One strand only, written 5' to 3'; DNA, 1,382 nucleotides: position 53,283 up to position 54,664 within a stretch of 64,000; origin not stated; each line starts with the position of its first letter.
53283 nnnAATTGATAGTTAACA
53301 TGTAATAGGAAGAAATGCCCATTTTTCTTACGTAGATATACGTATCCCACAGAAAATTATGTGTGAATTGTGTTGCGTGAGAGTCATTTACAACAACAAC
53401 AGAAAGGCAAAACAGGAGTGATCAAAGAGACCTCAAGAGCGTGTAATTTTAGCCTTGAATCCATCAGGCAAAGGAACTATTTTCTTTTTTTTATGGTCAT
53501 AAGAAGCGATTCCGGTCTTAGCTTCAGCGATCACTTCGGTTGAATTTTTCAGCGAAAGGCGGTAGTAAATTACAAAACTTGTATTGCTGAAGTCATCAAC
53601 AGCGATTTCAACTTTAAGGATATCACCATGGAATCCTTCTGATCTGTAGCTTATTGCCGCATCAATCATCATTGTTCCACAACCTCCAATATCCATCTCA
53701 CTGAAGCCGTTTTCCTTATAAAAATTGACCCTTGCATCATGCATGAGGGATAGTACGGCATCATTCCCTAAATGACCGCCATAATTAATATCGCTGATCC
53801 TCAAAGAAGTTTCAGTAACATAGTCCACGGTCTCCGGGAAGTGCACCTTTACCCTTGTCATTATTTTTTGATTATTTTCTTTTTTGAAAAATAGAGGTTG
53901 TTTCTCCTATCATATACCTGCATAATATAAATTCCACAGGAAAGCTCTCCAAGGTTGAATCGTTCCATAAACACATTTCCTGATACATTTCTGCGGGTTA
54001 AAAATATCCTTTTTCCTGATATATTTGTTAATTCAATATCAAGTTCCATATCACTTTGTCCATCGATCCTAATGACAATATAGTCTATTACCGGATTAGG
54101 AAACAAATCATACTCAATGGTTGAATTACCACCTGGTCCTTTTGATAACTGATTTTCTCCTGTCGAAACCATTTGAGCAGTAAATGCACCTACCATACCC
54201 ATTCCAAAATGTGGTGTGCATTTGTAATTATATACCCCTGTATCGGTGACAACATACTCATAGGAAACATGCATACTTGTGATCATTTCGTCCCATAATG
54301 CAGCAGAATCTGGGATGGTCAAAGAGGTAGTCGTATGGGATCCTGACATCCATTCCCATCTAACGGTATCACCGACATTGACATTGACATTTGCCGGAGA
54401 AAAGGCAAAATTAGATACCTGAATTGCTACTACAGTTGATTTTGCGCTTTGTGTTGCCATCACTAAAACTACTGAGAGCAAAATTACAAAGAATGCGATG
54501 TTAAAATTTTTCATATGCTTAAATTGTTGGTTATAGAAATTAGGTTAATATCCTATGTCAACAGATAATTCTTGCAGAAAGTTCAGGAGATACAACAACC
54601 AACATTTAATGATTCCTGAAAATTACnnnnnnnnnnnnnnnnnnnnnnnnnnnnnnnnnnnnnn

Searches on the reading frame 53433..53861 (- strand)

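Call 10: search_protein_families(library=pfam, proteins=[window:53433-53861:-], max_evalue=0.01)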
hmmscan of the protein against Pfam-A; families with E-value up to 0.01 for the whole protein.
window:53433-53861:- (142 aa): 2 families
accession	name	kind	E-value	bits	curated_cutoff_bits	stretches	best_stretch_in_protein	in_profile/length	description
PF13279.12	4HBT_2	-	4e-21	76.2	25.5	1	21-139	2-122/122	Thioesterase-like superfamily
PF03061.28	4HBT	-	0.0011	19.7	20.6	1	35-109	8-77/79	Thioesterase superfamily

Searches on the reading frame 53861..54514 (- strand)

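Call 10: search_protein_families(library=pfam, proteins=[window:53861-54514:-], max_evalue=0.01)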
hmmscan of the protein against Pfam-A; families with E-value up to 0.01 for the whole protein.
window:53861-54514:- (217 aa): 3 families
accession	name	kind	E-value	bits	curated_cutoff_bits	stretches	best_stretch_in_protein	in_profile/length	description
PF00127.26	Copper-bind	-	4.3e-10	40.3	21.2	1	29-112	5-97/99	Copper binding proteins, plastocyanin/azurin family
PF18962.6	Por_Secre_tail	-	1.4e-09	38.6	27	1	137-215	1-75/75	Secretion system C-terminal sorting domain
PF13473.12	Cupredoxin_1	-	5.8e-05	23.5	27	1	10-104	4-95/104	Cupredoxin-like domain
